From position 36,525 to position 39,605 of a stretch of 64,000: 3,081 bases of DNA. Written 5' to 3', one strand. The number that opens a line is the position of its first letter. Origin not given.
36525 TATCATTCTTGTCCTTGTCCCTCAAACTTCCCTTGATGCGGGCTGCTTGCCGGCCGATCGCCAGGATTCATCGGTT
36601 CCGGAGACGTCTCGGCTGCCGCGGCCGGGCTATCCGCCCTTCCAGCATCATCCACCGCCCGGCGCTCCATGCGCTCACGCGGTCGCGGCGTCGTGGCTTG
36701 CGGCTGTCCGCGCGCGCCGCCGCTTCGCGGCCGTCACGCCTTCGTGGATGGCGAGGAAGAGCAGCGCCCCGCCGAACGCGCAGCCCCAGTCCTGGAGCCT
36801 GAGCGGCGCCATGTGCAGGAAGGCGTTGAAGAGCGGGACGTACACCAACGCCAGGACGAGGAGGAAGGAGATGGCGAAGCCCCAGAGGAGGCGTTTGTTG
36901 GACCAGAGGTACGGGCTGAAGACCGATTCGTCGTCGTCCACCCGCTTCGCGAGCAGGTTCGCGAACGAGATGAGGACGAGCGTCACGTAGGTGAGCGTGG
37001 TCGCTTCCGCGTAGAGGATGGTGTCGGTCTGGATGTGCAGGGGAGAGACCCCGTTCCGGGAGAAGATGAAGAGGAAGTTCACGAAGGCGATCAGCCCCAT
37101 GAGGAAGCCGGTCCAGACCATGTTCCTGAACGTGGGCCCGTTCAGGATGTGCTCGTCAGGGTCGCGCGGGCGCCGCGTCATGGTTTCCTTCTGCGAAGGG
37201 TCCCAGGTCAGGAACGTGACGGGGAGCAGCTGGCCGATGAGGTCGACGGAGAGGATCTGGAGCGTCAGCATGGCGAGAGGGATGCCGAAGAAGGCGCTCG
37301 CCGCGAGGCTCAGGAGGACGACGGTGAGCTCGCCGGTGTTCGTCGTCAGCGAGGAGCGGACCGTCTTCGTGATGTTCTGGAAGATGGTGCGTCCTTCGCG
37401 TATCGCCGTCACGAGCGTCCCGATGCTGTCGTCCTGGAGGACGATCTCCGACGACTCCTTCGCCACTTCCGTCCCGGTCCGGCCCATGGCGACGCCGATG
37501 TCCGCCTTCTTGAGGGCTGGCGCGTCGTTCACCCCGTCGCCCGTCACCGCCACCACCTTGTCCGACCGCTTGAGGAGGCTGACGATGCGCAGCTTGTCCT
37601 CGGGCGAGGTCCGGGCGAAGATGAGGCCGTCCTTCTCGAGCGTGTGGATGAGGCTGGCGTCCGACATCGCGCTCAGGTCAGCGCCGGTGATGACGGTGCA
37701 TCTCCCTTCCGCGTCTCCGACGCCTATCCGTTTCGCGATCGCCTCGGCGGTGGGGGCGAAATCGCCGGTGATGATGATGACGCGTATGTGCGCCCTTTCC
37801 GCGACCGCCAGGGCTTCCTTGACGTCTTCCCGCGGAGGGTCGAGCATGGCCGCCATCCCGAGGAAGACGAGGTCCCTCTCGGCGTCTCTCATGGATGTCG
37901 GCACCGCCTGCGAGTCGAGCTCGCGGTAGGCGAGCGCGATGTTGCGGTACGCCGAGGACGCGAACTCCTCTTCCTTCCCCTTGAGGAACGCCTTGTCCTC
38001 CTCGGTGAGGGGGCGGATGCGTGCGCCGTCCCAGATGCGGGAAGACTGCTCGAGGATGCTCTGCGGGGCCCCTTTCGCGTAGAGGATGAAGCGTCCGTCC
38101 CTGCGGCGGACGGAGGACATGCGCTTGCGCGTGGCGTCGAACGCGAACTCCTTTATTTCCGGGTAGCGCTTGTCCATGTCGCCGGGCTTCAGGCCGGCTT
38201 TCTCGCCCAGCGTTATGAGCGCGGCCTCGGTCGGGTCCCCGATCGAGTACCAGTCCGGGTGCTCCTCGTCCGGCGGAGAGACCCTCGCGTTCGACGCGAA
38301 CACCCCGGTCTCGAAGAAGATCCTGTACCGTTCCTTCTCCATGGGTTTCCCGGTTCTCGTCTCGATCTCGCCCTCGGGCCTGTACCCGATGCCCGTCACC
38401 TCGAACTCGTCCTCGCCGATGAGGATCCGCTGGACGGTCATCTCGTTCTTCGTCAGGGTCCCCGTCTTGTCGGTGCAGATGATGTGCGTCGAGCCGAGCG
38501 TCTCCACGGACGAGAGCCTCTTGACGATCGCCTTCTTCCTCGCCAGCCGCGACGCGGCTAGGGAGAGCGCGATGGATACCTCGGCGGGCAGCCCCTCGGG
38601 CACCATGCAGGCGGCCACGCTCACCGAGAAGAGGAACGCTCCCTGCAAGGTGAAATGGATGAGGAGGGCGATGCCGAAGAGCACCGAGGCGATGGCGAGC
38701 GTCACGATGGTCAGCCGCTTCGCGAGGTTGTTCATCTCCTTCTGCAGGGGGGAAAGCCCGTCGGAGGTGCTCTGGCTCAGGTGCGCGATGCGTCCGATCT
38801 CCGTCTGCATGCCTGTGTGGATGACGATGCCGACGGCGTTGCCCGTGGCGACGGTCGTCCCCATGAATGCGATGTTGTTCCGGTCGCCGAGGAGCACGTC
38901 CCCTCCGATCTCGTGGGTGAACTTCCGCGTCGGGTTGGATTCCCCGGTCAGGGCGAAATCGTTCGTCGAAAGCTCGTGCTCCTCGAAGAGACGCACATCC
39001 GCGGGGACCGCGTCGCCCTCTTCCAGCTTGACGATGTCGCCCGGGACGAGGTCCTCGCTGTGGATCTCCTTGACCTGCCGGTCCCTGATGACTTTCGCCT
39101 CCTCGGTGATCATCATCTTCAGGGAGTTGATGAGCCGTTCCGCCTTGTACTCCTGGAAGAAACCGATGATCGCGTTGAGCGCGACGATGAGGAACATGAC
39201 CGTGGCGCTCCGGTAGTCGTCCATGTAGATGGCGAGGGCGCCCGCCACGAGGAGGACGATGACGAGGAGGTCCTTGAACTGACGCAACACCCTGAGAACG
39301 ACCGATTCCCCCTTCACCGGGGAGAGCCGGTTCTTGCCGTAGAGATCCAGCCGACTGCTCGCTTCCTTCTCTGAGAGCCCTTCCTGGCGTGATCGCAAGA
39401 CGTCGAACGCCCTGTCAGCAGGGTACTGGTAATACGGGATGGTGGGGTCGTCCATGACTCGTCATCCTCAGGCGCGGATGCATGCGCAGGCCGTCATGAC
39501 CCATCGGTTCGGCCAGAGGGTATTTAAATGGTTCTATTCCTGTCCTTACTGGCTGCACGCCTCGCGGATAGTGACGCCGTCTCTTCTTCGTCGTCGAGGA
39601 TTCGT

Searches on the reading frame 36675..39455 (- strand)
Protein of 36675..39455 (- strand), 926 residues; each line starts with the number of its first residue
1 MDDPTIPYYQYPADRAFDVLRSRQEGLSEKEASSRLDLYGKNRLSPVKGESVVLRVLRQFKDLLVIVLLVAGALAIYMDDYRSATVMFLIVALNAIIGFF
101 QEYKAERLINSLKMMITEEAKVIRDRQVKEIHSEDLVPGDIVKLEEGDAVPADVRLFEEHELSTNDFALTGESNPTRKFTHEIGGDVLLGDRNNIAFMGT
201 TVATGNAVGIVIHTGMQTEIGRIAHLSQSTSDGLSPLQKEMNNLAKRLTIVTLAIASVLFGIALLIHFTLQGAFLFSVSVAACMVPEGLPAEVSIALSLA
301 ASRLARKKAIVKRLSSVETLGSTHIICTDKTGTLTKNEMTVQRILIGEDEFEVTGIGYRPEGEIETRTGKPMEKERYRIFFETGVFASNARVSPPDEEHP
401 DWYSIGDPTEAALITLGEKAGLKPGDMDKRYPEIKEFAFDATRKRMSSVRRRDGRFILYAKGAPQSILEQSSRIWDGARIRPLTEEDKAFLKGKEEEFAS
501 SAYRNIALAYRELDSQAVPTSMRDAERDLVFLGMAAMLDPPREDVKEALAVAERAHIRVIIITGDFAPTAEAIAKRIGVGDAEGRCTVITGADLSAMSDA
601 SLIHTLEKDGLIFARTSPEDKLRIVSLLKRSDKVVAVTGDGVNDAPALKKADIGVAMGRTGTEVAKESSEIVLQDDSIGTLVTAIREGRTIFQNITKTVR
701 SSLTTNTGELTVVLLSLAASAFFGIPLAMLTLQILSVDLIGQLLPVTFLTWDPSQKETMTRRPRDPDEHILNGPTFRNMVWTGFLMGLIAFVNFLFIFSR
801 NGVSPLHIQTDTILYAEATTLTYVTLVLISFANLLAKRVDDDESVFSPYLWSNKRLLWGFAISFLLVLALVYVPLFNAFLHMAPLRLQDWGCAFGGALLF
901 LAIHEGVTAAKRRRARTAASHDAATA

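Call 24: search_protein_families(library=pfam, proteins=[window:36675-39455:-], max_evalue=0.00001)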
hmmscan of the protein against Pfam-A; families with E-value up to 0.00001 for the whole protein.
window:36675-39455:- (926 aa): 6 families
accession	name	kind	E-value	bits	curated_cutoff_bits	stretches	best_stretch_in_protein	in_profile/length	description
PF00122.25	E1-E2_ATPase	-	1.5e-49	168.4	28.1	1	115-307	2-181/181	E1-E2 ATPase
PF00689.26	Cation_ATPase_C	-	3.9e-36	124.9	27.3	1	726-907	1-172/175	Cation transporting ATPase, C-terminus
PF13246.12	Cation_ATPase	-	5e-20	71.7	21.7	1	390-474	6-91/91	Cation transport ATPase (P-type)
PF00702.32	Hydrolase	-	2.5e-17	64.4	26.4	1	490-652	54-191/191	haloacid dehalogenase-like hydrolase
PF00690.31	Cation_ATPase_N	-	1e-16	60.7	20.4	1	8-74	1-68/69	Cation transporter/ATPase, N-terminus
PF12710.13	HAD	-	4.7e-06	27.6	27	0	497-649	45-189/189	haloacid dehalogenase-like hydrolase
